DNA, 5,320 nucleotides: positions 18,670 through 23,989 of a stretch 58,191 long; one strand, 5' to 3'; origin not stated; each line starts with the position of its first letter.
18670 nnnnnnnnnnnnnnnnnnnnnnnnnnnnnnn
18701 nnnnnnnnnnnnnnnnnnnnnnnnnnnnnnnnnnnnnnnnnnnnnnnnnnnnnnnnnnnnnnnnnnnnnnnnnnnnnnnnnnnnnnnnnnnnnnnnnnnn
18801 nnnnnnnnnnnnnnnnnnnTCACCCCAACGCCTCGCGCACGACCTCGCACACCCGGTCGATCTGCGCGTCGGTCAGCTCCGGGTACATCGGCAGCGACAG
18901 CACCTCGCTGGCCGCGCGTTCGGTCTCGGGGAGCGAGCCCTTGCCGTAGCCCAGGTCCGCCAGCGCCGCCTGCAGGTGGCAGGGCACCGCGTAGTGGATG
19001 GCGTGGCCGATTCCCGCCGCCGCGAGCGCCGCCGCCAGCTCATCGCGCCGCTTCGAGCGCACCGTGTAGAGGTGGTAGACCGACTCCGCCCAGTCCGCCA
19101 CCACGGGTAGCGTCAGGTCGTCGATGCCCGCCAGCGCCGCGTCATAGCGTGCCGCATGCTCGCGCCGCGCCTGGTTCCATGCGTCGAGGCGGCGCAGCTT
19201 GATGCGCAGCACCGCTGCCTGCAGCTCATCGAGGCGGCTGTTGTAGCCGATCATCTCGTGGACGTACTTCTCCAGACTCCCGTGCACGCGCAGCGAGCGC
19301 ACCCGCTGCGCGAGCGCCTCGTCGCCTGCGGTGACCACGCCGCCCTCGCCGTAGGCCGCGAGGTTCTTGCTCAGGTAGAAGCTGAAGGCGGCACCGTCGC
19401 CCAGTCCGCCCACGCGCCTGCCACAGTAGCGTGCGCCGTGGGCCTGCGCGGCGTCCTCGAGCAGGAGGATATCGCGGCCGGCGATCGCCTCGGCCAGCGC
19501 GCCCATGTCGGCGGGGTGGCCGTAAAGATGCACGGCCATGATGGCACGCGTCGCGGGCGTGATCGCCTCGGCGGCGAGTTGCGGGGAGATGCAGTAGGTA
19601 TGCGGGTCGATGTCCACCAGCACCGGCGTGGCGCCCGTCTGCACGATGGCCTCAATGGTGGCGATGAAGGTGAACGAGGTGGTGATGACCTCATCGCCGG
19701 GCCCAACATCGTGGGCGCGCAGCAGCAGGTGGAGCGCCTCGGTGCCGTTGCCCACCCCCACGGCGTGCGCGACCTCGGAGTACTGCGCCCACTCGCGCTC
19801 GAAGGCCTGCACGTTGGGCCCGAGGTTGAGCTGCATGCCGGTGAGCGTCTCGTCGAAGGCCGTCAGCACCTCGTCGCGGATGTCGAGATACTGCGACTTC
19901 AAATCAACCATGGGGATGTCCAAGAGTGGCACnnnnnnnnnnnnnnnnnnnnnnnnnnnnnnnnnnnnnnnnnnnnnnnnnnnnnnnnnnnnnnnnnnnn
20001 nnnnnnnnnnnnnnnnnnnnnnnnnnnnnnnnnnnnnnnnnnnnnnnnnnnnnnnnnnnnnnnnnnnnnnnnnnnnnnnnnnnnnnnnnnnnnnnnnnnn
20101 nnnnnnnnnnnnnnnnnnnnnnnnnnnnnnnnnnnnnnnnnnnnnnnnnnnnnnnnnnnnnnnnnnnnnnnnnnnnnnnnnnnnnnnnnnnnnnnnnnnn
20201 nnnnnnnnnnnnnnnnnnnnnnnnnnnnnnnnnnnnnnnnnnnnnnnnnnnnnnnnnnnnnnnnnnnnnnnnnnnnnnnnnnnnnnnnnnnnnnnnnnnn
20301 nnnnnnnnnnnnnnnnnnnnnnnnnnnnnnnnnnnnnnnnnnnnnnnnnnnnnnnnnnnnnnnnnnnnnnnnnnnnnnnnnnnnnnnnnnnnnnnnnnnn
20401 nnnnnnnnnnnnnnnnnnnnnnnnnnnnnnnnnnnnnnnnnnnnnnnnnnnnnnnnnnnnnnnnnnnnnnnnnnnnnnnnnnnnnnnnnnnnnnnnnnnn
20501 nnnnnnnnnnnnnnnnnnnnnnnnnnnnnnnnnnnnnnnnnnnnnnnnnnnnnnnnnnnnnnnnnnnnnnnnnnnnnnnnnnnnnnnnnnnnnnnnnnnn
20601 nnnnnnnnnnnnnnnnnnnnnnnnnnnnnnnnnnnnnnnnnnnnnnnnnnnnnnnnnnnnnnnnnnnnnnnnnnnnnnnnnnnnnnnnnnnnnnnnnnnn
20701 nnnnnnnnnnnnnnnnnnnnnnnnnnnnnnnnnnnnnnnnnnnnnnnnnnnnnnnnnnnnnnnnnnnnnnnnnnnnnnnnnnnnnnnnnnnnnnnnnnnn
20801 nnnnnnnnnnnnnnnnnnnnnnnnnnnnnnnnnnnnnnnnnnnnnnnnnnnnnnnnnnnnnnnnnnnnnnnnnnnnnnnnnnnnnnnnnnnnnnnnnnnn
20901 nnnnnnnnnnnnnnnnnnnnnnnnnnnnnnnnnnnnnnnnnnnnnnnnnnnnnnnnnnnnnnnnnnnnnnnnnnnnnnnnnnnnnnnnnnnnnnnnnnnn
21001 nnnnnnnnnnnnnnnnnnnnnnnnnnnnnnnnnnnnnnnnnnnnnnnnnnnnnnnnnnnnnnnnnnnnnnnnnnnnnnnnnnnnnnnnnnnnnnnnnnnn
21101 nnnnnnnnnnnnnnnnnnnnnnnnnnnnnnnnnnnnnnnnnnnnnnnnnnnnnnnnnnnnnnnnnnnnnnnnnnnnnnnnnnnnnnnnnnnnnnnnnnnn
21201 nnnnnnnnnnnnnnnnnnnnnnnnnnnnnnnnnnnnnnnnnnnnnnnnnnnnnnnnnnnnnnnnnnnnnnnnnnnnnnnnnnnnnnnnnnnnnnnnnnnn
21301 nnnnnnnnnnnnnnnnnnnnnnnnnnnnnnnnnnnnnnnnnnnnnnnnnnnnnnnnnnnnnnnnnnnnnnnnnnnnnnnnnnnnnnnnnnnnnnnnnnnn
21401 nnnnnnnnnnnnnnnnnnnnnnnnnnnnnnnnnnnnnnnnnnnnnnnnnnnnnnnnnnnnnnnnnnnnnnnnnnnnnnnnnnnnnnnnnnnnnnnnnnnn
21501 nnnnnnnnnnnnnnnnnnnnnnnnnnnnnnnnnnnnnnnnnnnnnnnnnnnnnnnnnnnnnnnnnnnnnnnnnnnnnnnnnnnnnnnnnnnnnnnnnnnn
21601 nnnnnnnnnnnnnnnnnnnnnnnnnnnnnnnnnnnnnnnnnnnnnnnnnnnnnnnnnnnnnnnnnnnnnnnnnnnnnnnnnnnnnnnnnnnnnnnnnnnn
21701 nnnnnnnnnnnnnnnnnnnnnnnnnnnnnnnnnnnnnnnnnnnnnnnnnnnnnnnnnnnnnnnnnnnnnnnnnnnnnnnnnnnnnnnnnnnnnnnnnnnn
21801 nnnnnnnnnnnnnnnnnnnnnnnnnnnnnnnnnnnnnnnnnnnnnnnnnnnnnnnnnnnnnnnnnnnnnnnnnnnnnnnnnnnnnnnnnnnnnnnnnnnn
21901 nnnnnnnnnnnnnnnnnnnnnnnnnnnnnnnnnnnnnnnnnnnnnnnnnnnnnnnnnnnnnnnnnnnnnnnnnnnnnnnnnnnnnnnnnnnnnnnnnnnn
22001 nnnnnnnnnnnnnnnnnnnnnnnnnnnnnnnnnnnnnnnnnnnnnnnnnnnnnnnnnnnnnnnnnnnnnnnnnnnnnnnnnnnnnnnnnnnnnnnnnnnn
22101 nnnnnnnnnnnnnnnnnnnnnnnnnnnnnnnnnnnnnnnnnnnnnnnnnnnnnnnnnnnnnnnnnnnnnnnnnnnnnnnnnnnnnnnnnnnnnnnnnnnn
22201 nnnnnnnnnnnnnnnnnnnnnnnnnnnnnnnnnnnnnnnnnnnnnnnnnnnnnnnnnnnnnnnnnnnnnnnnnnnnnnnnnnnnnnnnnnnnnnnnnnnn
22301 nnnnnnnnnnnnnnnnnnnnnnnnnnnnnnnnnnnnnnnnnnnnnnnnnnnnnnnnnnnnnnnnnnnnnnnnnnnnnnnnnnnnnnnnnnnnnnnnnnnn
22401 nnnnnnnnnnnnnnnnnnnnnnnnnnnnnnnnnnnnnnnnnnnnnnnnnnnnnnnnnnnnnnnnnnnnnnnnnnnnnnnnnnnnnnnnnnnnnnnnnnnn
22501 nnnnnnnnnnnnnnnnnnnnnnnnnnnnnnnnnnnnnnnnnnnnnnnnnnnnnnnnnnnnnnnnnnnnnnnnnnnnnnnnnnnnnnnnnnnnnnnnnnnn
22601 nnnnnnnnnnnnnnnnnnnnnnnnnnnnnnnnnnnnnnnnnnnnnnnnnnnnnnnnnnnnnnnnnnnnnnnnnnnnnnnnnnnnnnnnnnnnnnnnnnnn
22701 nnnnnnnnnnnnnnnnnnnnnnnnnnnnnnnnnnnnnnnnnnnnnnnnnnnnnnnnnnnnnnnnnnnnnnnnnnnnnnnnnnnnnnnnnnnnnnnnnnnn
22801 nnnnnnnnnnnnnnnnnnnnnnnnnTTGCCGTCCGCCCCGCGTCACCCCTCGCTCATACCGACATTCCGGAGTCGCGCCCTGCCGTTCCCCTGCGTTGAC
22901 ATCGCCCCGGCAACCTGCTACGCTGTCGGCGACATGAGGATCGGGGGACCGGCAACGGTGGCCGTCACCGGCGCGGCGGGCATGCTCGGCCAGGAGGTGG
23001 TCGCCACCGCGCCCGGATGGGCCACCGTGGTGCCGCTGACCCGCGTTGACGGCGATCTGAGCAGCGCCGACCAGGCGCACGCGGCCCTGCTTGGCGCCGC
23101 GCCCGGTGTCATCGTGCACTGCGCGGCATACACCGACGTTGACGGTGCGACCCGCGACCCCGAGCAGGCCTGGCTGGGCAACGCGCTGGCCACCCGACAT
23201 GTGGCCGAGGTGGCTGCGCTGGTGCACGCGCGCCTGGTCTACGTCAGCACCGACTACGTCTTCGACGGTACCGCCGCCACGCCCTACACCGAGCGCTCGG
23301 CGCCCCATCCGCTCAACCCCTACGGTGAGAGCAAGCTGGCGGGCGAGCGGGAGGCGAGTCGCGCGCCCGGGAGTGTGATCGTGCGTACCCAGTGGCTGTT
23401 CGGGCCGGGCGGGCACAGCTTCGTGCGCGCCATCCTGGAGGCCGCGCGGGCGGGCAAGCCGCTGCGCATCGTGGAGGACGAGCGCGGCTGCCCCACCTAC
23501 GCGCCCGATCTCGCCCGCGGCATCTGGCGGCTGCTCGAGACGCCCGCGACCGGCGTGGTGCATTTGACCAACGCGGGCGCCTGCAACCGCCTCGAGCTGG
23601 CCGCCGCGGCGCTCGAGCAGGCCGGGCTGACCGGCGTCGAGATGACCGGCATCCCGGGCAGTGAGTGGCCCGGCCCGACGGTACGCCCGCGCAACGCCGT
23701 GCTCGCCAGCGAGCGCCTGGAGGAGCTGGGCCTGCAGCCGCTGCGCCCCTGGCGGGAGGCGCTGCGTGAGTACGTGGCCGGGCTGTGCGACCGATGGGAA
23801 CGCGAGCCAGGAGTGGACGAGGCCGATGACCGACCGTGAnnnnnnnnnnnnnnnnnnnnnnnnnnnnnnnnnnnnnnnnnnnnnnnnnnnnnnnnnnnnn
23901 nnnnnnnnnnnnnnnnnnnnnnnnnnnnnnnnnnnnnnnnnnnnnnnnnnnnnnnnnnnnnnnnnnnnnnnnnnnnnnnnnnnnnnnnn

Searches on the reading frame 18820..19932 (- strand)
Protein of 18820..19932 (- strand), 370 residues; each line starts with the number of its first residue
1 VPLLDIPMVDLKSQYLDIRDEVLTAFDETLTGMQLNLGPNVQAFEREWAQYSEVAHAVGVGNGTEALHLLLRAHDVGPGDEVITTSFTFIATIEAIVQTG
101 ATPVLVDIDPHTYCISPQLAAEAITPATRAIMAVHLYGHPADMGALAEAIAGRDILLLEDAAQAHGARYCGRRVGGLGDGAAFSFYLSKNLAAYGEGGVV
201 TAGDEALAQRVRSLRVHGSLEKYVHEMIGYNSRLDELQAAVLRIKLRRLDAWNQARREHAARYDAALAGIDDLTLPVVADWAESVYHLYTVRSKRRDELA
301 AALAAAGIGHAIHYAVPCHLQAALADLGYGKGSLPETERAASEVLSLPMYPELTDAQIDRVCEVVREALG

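Call 66: search_protein_families(library=pfam, proteins=[window:18820-19932:-], max_evalue=0.00001)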
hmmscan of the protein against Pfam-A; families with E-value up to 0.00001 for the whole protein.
window:18820-19932:- (370 aa): 1 family
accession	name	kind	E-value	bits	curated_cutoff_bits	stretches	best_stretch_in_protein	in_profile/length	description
PF01041.23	DegT_DnrJ_EryC1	-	9.7e-124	413.7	19.8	1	18-365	3-359/360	DegT/DnrJ/EryC1/StrS aminotransferase family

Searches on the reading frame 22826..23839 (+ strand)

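Call 7: search_protein_families(library=pfam, proteins=[window:22826-23839:+], max_evalue=0.001)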
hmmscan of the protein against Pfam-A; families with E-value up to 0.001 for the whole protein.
window:22826-23839:+ (337 aa): 6 families
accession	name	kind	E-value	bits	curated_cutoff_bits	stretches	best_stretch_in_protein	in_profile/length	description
PF04321.23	RmlD_sub_bind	-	1.4e-76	257.8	27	1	45-318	3-283/287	RmlD substrate binding domain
PF01370.27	Epimerase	-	1.6e-23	83.9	20.9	1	45-244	1-232/240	NAD dependent epimerase/dehydratase family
PF16363.11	GDP_Man_Dehyd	-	5.9e-12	46.1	27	1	73-174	56-161/332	GDP-mannose 4,6 dehydratase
PF07993.18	NAD_binding_4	-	3.3e-06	26.9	20.1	1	88-176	84-187/258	Male sterility protein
PF02719.21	Polysacc_synt_2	-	5.7e-06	26.2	20.2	1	76-155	61-141/293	Polysaccharide biosynthesis protein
PF01073.25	3Beta_HSD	-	2.6e-05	23.8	22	1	74-225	50-217/280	3-beta hydroxysteroid dehydrogenase/isomerase family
